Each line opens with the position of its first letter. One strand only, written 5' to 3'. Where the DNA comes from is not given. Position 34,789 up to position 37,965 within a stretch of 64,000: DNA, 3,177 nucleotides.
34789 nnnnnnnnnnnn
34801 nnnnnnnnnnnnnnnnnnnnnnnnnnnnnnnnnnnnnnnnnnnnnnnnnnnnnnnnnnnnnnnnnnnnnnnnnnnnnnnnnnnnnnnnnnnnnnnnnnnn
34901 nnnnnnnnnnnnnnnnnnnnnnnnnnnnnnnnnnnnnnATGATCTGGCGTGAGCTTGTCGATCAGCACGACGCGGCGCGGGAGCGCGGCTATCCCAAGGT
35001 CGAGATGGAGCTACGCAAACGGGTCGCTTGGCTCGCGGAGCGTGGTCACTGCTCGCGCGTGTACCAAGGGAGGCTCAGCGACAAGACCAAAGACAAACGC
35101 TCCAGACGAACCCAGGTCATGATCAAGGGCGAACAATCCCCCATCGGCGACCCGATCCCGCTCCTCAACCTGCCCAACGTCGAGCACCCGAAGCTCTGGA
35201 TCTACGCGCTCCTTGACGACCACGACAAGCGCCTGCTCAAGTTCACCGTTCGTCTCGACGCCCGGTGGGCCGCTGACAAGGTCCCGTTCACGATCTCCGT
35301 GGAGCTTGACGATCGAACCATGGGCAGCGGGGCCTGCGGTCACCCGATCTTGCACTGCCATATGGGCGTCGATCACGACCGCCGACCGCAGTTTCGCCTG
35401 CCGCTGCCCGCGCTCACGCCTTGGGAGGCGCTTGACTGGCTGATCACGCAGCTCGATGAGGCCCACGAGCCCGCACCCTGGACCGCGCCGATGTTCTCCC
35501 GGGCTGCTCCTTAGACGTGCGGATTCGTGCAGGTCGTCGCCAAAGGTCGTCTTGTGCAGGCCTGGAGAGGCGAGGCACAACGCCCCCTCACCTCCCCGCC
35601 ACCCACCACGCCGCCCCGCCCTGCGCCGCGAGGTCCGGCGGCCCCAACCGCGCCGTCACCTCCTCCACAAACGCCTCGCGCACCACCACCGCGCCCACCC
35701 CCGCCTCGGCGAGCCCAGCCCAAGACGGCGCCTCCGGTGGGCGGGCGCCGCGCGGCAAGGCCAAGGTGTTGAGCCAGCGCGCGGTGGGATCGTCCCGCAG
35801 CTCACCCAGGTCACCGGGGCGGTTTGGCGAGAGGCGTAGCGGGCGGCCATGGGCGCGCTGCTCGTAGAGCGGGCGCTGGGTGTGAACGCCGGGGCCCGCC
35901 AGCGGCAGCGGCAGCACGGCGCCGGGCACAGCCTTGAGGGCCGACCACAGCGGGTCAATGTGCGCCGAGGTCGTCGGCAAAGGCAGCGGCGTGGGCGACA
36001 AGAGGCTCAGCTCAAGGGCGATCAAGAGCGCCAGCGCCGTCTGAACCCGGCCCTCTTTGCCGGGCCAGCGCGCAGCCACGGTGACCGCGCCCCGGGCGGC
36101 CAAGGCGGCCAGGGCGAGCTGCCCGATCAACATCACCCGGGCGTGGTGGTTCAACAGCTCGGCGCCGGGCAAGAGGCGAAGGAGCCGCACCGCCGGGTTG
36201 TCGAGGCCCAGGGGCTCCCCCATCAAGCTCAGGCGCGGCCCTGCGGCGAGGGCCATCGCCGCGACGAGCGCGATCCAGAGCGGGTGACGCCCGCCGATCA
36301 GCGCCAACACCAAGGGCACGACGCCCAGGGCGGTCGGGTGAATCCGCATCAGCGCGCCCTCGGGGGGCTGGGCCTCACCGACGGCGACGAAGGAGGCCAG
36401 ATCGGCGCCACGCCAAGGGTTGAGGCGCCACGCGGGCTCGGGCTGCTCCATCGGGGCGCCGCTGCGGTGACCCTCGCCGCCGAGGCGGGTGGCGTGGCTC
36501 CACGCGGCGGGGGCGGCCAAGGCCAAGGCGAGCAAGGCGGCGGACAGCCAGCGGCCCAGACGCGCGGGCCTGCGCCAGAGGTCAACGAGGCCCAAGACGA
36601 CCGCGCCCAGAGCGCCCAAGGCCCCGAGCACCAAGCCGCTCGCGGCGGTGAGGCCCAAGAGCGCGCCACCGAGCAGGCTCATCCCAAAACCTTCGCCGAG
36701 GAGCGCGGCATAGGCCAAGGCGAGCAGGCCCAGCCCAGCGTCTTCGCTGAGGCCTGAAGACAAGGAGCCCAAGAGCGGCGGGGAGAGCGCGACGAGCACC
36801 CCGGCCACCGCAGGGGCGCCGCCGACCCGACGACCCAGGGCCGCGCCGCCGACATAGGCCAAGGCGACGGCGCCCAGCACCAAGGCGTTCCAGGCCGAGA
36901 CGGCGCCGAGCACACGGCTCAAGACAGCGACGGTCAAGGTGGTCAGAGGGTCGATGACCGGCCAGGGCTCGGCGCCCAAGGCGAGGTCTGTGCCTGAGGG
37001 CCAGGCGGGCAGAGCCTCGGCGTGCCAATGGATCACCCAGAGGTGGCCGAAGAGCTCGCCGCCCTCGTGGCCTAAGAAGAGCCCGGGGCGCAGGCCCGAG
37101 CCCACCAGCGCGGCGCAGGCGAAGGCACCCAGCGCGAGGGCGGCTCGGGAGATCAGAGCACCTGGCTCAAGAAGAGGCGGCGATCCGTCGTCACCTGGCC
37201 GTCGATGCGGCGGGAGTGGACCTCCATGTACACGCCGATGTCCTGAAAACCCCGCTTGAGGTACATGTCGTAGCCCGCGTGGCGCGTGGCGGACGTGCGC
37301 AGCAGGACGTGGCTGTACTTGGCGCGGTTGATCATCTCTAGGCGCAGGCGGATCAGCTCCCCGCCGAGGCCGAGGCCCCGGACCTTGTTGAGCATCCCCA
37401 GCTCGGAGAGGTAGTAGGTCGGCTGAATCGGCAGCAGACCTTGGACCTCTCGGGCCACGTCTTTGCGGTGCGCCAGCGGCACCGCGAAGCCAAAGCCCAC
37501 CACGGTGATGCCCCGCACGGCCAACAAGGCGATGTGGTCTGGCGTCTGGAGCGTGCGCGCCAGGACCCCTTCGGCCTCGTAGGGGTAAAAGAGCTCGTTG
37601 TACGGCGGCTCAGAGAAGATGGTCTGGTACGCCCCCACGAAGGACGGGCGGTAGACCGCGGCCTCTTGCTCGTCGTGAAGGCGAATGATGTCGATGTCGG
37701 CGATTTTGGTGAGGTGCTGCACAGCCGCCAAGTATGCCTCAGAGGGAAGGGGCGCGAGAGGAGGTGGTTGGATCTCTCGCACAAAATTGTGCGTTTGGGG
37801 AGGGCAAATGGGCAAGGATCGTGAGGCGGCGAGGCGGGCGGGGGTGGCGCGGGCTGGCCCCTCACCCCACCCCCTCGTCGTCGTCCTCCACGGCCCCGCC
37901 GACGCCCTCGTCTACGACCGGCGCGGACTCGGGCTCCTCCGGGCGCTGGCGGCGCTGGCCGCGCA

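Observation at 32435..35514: Compact four-gene operon: degenerate RNase III homolog + ORC/STAND-like ATPase + two unknown proteins in a compositionally atypical patch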

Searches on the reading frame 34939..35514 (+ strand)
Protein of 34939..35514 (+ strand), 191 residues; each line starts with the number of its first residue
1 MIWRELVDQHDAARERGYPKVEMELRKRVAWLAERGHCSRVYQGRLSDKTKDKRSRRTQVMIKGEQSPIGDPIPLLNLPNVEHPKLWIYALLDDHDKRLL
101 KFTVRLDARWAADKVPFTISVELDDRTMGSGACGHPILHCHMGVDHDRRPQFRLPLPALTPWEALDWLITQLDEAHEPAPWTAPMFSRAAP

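Call 3: search_protein_families(library=pfam, proteins=[window:34939-35514:+], max_evalue=1)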
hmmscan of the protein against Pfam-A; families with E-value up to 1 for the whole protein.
window:34939-35514:+ (191 aa): 0 families

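Call 4: search_protein_families(library=padloc, proteins=[window:34939-35514:+], max_evalue=1)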
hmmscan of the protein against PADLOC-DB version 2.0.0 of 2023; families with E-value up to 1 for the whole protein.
window:34939-35514:+ (191 aa): 0 families

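Call 5: search_protein_families(library=ncbifam, proteins=[window:34939-35514:+], max_evalue=1)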
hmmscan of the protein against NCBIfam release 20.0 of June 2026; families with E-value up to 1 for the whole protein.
window:34939-35514:+ (191 aa): 0 families

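Call 8: find_homologous_proteins(query=window:34939-35514:+)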
Query window:34939-35514:+ (191 aa): 12 proteins with E <= 0.001 among 189 candidates.
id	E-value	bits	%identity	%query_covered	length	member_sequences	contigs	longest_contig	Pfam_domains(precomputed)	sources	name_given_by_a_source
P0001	4.6e-129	446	100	100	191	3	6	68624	-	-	-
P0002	5.3e-123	426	96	100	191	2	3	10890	-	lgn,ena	-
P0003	8.2e-108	376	85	93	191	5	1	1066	-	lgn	-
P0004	6.9e-102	357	82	93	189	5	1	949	-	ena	-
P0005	3.2e-98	345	80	95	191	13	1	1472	-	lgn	-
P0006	6.4e-98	344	78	98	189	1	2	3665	-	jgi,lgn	jgi:hypothetical protein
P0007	1.4e-57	212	49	95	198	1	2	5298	-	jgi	jgi:hypothetical protein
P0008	5.7e-50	187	48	95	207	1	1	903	-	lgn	-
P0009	2.3e-47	179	46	95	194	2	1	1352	-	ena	-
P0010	2.7e-47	179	46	94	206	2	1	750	-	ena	-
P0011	2.5e-43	166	44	94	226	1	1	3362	-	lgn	-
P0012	3.1e-36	143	40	92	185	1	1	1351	-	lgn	-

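Call 13: find_encoding_contigs(protein=P0007, flank=10000, max_places=4)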
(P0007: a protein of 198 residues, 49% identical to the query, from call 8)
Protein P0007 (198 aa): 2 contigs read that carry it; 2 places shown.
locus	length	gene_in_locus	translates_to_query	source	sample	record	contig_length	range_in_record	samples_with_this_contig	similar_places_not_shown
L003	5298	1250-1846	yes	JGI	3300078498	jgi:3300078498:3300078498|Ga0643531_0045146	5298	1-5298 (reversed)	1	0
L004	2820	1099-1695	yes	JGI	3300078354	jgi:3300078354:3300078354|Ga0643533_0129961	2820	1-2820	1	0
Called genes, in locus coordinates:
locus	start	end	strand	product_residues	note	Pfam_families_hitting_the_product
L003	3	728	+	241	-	?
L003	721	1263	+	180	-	-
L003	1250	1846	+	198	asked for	-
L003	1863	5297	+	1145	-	?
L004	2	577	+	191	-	?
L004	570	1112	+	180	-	-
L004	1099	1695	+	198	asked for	-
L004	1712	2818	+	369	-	?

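Call 14: find_encoding_contigs(protein=P0011, flank=10000, max_places=4)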
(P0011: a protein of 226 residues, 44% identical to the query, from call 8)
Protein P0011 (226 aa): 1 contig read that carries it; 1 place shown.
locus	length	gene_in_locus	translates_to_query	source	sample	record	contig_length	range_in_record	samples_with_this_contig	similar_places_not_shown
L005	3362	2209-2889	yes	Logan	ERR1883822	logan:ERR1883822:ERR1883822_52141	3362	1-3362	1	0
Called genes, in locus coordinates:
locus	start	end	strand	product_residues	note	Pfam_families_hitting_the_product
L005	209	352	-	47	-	-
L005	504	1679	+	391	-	PF13191:AAA_16 (weak)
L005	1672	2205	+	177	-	-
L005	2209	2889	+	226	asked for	-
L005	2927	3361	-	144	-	?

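Call 15: find_encoding_contigs(protein=P0002, flank=10000, max_places=4)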
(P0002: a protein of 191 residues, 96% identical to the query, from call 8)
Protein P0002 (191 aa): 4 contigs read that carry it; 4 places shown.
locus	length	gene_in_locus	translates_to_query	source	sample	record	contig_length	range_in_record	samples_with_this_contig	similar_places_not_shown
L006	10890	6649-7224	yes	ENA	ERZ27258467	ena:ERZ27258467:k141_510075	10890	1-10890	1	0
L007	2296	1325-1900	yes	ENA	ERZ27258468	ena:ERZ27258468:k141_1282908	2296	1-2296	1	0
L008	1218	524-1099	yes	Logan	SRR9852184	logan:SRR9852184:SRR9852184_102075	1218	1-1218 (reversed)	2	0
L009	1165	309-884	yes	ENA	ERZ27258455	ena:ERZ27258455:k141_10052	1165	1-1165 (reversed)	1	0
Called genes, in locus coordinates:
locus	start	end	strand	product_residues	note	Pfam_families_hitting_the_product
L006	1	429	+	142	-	?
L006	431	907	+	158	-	PF00027:cNMP_binding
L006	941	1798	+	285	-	PF00596:Aldolase_II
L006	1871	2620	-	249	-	-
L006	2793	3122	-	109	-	-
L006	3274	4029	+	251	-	-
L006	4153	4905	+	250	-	PF22935:RM44_endonuclase (faint), PF14622:Ribonucleas_3_3, PF00636:Ribonuclease_3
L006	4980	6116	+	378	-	-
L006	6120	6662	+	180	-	-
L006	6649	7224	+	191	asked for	-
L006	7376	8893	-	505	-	-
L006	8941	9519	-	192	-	-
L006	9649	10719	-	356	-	-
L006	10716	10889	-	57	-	?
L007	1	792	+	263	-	?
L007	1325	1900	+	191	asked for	-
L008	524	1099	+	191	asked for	-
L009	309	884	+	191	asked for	-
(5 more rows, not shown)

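Call 42: predict_structure(alignment_id=A5)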
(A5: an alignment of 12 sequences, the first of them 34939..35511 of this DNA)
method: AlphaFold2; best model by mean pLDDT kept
length: 191 residues; sequences in the alignment: 12
mean_pLDDT: 76.2   pTM: 0.76
mean pLDDT of the five models: 76.2, 76.0, 74.5, 73.7, 69.6
residues with pLDDT >= 90: 27; 70-90: 103; 50-70: 45; < 50: 16
segments of 3 or more residues with pLDDT < 50: 128-134, 184-191
pLDDT, mean of each block of 10 residues (from residue 1): 73 84 90 89 70 67 70 88 91 87 90 88 66 55 65 76 88 67 48 43
secondary structure, 60 per line:
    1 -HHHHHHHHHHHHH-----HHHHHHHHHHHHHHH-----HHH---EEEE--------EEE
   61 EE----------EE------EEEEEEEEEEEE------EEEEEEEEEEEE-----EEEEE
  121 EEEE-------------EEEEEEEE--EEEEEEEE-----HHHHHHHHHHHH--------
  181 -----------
elements in order: H2-14 H20-34 E46-49 E58-62 E81-92 E99-110 E116-124 E138-145 E148-155 H161-172

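Call 45: fold_search(model_id=the predicted structure, library=pdb)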
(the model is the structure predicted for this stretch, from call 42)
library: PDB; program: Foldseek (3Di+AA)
matches with E <= 10: 232; with E <= 0.001: 0
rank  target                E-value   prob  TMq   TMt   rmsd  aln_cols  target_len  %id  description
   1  9kgl_A                4.7e-01  0.04  0.14  0.09  16.0       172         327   14  Structure of KATP channel in complex with centipede toxin SpTx1 (released 2025-11-12)
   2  5kew_D                5.5e-01  0.12  0.20  0.28  10.7       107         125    7  Vibrio parahaemolyticus VtrA/VtrC complex bound to the bile salt taurodeoxycholate (released 2016-07-20)
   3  3tzg_A                6.6e-01  0.28  0.23  0.19   8.0        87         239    9  Crystal structure of a porin-like protein (BVU_2266) from Bacteroides vulgatus ATCC 8482 at 2.80 A resolution (released 2011-11-16)
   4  6mit_G                8.4e-01  0.04  0.17  0.11  12.6       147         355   12  LptBFGC from Enterobacter cloacae (released 2019-03-27)
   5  5bu3_A                1.1e+00  0.09  0.17  0.17   9.8        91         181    8  Crystal Structure of Diels-Alderase PyrI4 in complex with its product (released 2016-02-24)
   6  7bgh_MODEL_1_A        1.2e+00  0.14  0.24  0.25   9.3       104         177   10  Solution structure of the chloroplast outer envelope channel OEP21 (released 2022-01-19)
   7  6x1k_MODEL_1_A        1.2e+00  0.10  0.18  0.25   6.8        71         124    8  Solution NMR structure of de novo designed TMB2.3 (released 2021-02-17)
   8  3tzg_B                1.5e+00  0.16  0.23  0.20   8.1        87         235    9  Crystal structure of a porin-like protein (BVU_2266) from Bacteroides vulgatus ATCC 8482 at 2.80 A resolution (released 2011-11-16)
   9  5c0p                  1.5e+00  0.06  0.20  0.15  11.5       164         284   10  The crystal structure of endo-arabinase from Bacteroides thetaiotaomicron VPI-5482 (released 2015-07-01)
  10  7dvk_A                1.6e+00  0.07  0.16  0.18   9.6        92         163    9  PyrI4 in complex with intermolecular Diels-Alder product (released 2021-08-18)
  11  7rbp_B                1.6e+00  0.04  0.15  0.12  13.9       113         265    8  Medicago truncatula D-1-piperideine-2-carboxylic acid reductase (released 2022-07-06)
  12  4ebr_A                1.7e+00  0.07  0.20  0.23   9.5        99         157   10  Crystal structure of Autophagic E2, Atg10 (released 2012-10-03)
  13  9jwr_A                1.7e+00  0.06  0.18  0.17  12.3        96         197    7  Crystal structure of Oryza sativa fibrillin 5 (released 2025-12-17)
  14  7o5y_B                1.7e+00  0.04  0.18  0.25  13.4       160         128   10  PilA minor pilin of Streptococcus sanguinis type IV pili (released 2022-04-20)
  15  8qwq_MODEL_1_A        1.7e+00  0.02  0.13  0.19  13.2       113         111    8  Magic-angle spinning NMR Structure of Opa60 in Lipid Bilayers (released 2024-07-24)
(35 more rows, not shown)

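Call 47: search_protein_families(library=pfam, proteins=[L003:1863-5297:+], max_evalue=0.001)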
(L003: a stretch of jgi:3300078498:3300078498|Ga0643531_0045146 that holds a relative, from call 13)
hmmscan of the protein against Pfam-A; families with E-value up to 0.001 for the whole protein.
L003:1863-5297:+ (1145 aa): 0 families

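Call 48: search_protein_families(library=padloc, proteins=[L003:1863-5297:+], max_evalue=0.001)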
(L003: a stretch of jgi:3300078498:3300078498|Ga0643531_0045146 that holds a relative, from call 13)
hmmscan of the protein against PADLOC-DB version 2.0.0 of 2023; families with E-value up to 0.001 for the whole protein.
L003:1863-5297:+ (1145 aa): 4 families
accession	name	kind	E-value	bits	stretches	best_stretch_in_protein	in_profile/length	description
PDLC02488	BrxC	-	0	1171.5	1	2-1143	2-1141/1240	BrxC-PglY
PDLC02481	BrxC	-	3.1e-49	165.9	2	244-863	221-804/1192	BrxC-PglY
PDLC02471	BrxC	-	8.4e-06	22.2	1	35-91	33-90/1190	BrxC-PglY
PDLC02781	SspC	-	0.0006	15.7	0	47-103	24-81/1104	SspC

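Call 55: search_solved_structures(query=A3, max_evalue=10)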
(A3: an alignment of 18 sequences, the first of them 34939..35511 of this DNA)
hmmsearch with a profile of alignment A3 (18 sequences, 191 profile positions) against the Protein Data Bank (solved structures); distinct sequences matched with E-value up to 10: 4.
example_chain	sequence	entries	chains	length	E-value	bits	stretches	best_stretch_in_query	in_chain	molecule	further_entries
4zys_A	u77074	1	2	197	0.74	12.5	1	17-81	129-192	exotoxin 6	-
5djn_A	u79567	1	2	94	1.3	11.8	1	11-84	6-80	Kinesin-like protein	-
7x5e_A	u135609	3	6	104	1.8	11.3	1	7-64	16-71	Transcription factor MafG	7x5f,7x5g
3a5t_A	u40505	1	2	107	2.1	11.1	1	7-63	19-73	Transcription factor MafG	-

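Call 59: find_related_loci(query=A3, collection=metagenome_contigs, flank=10000)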
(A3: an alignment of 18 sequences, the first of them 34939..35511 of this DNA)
Query A3 (191 aa) in metagenome_contigs; peptide patterns used: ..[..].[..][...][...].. (x = any residue, [..] = any of these).
90 stretches matched a pattern; 33 encode a relative of the query (tblastn E <= 1e-3); 33 distinct loci.
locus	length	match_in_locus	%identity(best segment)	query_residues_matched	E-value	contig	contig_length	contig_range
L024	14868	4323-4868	80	1-182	3e-100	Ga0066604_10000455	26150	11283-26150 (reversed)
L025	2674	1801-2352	37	3-182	5e-29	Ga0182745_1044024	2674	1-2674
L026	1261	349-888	36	3-181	4e-29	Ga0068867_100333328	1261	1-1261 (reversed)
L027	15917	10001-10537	36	3-183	6e-28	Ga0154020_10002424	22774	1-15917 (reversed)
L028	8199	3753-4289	36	3-183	6e-28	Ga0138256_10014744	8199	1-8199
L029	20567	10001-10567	34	3-190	5e-27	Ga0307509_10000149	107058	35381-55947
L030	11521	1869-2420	39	3-183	9e-26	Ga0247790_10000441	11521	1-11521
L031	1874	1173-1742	36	3-185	8e-26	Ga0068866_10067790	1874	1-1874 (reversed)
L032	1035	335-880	34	1-181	2e-25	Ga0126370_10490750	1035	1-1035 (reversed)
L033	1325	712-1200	34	21-181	3e-24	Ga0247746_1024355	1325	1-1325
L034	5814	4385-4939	35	3-182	4e-24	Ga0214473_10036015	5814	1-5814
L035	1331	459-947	36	21-181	3e-24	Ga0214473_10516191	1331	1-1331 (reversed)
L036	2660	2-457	36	33-182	5e-24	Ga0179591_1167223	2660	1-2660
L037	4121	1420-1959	32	2-181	1e-23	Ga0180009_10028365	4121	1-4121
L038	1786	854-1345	35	24-182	3e-23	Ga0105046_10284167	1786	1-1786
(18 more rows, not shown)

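Call 62: search_protein_representatives(alignment_id=A5)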
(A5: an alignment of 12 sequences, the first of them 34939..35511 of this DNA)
Query: 12 sequences, 190 profile positions. Proteins with E-value up to 0.001 (for the whole library): 138; up to 1e-10: 117; up to 1e-30: 25. The best 138 are listed.
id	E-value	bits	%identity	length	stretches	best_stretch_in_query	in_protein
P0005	2.1e-94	330.5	-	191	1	1-183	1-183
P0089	1.3e-69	249.7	-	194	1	2-184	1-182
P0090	2.5e-58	212.9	-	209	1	2-184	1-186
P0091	2.1e-57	209.8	-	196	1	1-188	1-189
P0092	8.7e-47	175.2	-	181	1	2-183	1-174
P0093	4.9e-46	172.8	-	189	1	1-187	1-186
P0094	8.1e-45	168.8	-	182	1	1-184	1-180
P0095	1.6e-40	154.8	-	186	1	2-188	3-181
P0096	1.9e-39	151.3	-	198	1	2-184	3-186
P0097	6.8e-37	143.0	-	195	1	3-187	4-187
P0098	3.4e-36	140.7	-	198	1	3-186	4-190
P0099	1.2e-35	139.0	-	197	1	3-184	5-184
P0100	3.6e-35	137.3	-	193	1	3-185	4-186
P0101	6.1e-35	136.6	-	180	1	2-186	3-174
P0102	1.0e-34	135.9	-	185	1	2-183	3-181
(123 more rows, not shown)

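Call 68: find_related_loci(query=A3, collection=viral_contigs, flank=10000)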
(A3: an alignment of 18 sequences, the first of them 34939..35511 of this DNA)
Query A3 (191 aa) in viral_contigs; peptide patterns used: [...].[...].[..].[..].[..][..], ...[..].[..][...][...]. (x = any residue, [..] = any of these).
212 stretches matched a pattern, but none encodes a relative of the query by tblastn (E <= 1e-3).

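Call 88: search_protein_families(library=pfam, proteins=[L006:1874-2620:-, L006:2796-3122:-, L006:3274-4026:+], max_evalue=0.01)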
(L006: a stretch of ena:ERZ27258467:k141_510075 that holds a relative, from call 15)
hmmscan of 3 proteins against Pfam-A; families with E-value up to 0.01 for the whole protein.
L006:1874-2620:- (249 aa): 0 families

L006:2796-3122:- (109 aa): 0 families

L006:3274-4026:+ (251 aa): 1 family
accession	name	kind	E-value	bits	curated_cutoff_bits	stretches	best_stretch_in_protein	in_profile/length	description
PF14622.11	Ribonucleas_3_3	-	0.00062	20.4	35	1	26-158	1-125/128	Ribonuclease-III-like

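Call 92: search_protein_families(library=phrogs, proteins=[window:34939-35511:+], max_evalue=0.01)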
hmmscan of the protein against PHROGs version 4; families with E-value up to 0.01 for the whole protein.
window:34939-35511:+ (191 aa): 0 families

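Call 94: search_dna_similar(query=window:34939-35511:+, collection=plasmids, mode=protein, max_evalue=0.001, max_rows=15)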
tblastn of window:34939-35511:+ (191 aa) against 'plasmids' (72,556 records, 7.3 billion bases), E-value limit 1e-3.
No match.

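Call 95: find_related_loci(query=A3, collection=genome_contigs, flank=8000)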
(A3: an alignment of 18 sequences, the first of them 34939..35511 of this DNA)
Query A3 (191 aa) in genome_contigs; peptide patterns used: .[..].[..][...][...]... (x = any residue, [..] = any of these).
56 stretches matched a pattern; 32 encode a relative of the query (tblastn E <= 1e-3); 32 distinct loci.
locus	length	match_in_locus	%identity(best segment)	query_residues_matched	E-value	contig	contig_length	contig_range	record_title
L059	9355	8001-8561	82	1-187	1e-102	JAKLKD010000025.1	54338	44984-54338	MAG: Myxococcota bacterium isolate MAG.235 MAG.235-scaffold_753, whole genome shotgun sequence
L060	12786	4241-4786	78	1-182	1e-97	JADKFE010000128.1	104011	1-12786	MAG: Deltaproteobacteria bacterium isolate Rand_18-Q3-R56-63_MAXAC.001 tig00811948-10-1041350, whole genome shotgun sequ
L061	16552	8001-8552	37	3-182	8e-29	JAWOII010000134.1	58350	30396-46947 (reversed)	MAG: Enhygromyxa sp. isolate CWP5-2.bin.157 k191_1094151, whole genome shotgun sequence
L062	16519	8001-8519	36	3-183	7e-27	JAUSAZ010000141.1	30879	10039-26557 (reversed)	MAG: Myxococcales bacterium isolate E6_metabat.bin.30 E6_k141_36907, whole genome shotgun sequence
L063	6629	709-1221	34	2-183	2e-26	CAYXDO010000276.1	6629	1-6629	MAG TPA_asm: uncultured Myxococcales bacterium isolate binchicken_co232_77 genome assembly, contig: NODE_21773_length_66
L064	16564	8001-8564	34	3-181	1e-25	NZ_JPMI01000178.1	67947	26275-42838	Archangium violaceum Cb vi76 contig00186, whole genome shotgun sequence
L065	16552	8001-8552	39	3-183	2e-25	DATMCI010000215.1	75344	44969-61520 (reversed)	MAG TPA_asm: Kofleriaceae bacterium isolate SMAG_U13378 k141_1426250, whole genome shotgun sequence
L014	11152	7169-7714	35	1-183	9e-25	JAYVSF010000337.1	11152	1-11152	MAG: Myxococcales bacterium isolate GL74_DN_concoct_155_sub GL74_DN_concoct_155_sub_336, whole genome shotgun sequence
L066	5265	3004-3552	31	3-182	1e-24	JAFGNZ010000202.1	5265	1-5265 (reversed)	MAG: Myxococcaceae bacterium isolate Zod_Metabat.575 k87_5807708, whole genome shotgun sequence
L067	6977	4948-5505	35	2-189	1e-24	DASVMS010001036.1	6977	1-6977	MAG TPA_asm: Kofleriaceae bacterium isolate SMAG_U3106 k141_83910, whole genome shotgun sequence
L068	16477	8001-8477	33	24-178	1e-23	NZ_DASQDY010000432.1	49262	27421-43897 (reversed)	MAG: Archangium sp. isolate SMAG_U11739 k141_106910, whole genome shotgun sequence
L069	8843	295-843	34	3-181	4e-23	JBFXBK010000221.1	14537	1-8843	MAG: Polyangiaceae bacterium isolate CA_2019_TPBS_44 NODE_17506_length_14537_cov_4.194795_TPBS, whole genome shotgun seq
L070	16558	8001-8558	31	3-183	2e-22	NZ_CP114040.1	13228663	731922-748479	Nannocystis punicea strain FL3 chromosome, complete genome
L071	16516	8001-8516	34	3-178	5e-22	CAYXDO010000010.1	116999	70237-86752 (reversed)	MAG TPA_asm: uncultured Myxococcales bacterium isolate binchicken_co232_77 genome assembly, contig: NODE_220_length_1169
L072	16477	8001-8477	31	24-178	9e-22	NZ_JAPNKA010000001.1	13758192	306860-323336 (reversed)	Archangium lansingense strain MIWBW ctg.000000F, whole genome shotgun sequence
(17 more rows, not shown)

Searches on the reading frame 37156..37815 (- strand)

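Call 88: search_protein_families(library=pfam, proteins=[window:37156-37815:-], max_evalue=0.01)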
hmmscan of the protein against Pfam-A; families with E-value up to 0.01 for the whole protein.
window:37156-37815:- (220 aa): 2 families
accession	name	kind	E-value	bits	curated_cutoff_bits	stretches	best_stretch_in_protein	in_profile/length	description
PF00583.31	Acetyltransf_1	-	0.0002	22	20.7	1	74-190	16-116/116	Acetyltransferase (GNAT) family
PF13508.13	Acetyltransf_7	-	0.007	17.2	27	0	104-191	13-83/84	Acetyltransferase (GNAT) domain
